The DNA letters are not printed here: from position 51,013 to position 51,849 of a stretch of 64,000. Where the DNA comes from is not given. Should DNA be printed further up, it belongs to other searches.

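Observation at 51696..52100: ~33%-GC ORF translationally coupled to a GNAT acetyltransferase and overlapping the thrS start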

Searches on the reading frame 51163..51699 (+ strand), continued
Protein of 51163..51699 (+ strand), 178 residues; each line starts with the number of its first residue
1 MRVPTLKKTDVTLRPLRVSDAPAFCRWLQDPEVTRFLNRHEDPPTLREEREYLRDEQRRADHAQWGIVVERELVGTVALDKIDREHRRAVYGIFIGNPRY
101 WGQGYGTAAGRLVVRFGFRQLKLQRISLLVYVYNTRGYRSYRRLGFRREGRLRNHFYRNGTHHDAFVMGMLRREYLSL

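Call 57: find_related_loci(query=A2, collection=metagenome_contigs, flank=3500)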
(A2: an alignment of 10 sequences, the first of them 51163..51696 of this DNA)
Query A2 (178 aa) in metagenome_contigs; peptide patterns used: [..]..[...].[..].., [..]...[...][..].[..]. (x = any residue, [..] = any of these).
116 stretches matched a pattern; 40 encode a relative of the query (tblastn E <= 1e-3); 40 distinct loci.
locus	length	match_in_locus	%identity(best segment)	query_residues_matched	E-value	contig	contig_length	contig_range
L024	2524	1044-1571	68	1-176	2e-83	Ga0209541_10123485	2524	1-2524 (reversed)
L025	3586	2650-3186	62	1-178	9e-75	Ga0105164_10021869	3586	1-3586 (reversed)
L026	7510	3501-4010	38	5-176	4e-35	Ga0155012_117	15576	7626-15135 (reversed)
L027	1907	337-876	28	1-178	8e-20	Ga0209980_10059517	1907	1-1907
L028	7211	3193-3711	30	3-174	1e-19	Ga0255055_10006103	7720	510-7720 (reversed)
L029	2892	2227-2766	27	1-178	4e-19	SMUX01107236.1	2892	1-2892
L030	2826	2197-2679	30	9-172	1e-14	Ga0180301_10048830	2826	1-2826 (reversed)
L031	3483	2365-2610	41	93-174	9e-14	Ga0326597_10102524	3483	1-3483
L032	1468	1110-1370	39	88-174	1e-12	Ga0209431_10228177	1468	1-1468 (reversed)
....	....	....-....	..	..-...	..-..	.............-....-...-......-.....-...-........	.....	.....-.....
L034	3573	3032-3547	24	6-168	4e-10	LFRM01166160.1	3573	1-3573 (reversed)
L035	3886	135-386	33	87-168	4e-10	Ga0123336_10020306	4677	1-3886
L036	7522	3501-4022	24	6-170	4e-10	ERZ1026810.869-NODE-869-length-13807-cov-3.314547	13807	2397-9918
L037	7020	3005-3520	24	6-168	5e-10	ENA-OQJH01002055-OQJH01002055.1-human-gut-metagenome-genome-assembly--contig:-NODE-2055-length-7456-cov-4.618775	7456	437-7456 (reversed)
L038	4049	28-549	24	6-170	5e-10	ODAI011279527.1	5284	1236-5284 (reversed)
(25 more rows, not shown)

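Call 59: find_encoding_contigs(protein=P0016, flank=3500, max_places=2)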
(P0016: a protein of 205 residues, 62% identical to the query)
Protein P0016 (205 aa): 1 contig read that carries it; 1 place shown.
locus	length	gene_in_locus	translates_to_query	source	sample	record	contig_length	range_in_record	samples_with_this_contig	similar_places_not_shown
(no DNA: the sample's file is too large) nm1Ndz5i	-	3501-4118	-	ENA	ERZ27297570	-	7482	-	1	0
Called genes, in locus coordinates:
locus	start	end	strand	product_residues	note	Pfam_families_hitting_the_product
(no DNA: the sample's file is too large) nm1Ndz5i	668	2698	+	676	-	PF04932:Wzy_C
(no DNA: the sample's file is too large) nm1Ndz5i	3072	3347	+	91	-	PF05015:HigB-like_toxin (weak), PF24732:ParE_like (weak)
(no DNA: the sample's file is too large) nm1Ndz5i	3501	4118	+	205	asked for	PF13302:Acetyltransf_3, PF13420:Acetyltransf_4, PF13523:Acetyltransf_8, PF00583:Acetyltransf_1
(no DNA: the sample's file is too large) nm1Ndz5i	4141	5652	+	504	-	?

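Call 60: find_encoding_contigs(protein=P0008, flank=3500, max_places=2)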
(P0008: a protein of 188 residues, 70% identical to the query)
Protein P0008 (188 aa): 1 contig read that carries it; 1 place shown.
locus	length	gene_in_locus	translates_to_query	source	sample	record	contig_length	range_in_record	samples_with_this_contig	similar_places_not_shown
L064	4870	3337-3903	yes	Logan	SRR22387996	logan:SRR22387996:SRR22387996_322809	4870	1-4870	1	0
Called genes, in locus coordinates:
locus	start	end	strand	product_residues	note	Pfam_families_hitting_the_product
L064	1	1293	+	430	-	?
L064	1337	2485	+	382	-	-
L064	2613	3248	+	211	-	PF00557:Peptidase_M24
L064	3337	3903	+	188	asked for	PF13302:Acetyltransf_3, PF13523:Acetyltransf_8, PF00583:Acetyltransf_1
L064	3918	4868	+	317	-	?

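Call 67: search_protein_families(library=ncbifam, proteins=[window:51163-51696:+], max_evalue=1)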
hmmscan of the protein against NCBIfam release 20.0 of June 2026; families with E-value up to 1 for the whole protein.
window:51163-51696:+ (178 aa): 24 families
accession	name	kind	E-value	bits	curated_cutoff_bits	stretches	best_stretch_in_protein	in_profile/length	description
NF011709.0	PRK15130.1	equivalog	8e-20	71.4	218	1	8-177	4-171/186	spermidine N1-acetyltransferase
TIGR03585.1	PseH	equivalog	3.8e-16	59.5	93.1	1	13-168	3-155/156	UDP-4-amino-4,6-dideoxy-N-acetyl-beta-L-altrosamine N-acetyltransferase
NF000225.3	AAC_6p_Strep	exception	4.9e-13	49.3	250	1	65-174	43-154/156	aminoglycoside 6'-N-acetyltransferase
NF000431.1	AAC_6p_Ian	exception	5.5e-12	45.6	400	1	9-169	6-174/190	aminoglycoside N-acetyltransferase AAC(6')-Ian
NF033693.0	AAC_6p_Ie_fam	exception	7.5e-10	39.2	340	1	7-169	4-176/179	AAC(6')-Ie family aminoglycoside N-acetyltransferase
NF000507.1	AAC_6p_Ie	exception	5e-09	36.4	450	1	88-169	93-176/201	aminoglycoside N-acetyltransferase AAC(6')-Ie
NF007527.0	PRK10140.1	equivalog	9.5e-09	35.3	236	1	60-169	49-159/162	N-acetyltransferase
NF000016.1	AAC_6p_Im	exception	1.5e-08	35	350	1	6-168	2-174/178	aminoglycoside N-acetyltransferase AAC(6')-Im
NF000485.1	TlmB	exception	9.5e-08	31.6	625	1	19-172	17-167/292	bleomycin family antibiotic N-acetyltransferase TlmB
NF007539.0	PRK10151.1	equivalog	1.6e-06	27.9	184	1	64-167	69-171/179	50S ribosomal protein L7/L12-serine acetyltransferase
NF033151.0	AAC_6p_A10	exception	2.1e-06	27.8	400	1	83-168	89-174/178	AAC(6')-I family aminoglycoside 6'-N-acetyltransferase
TIGR01575.1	rimI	equivalog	4.4e-06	26.9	86.4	1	53-168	23-132/132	ribosomal protein S18-alanine N-acetyltransferase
NF008072.0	PRK10809.1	equivalog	7e-06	25.9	190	1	69-174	84-189/194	ribosomal protein S5-alanine N-acetyltransferase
TIGR04431.1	N6_acetyl_AAC6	equivalog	0.00012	21.8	260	1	7-150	4-158/184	AacA4 family aminoglycoside N(6')-acetyltransferase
NF012165.0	AAC_6p_set_A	equivalog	0.00013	21.8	280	1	94-150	95-151/177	aminoglycoside 6'-N-acetyltransferase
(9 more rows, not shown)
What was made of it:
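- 51163..51699 (+): GNAT acetyltransferase, 178 aa, Acetyltransf_3 (RimJ/RimL/SpeG-like). A conserved operon partner of thrS. Its 3' third lies in the imported patch. NCBIfam hits are all below their cut-offs (call 67).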
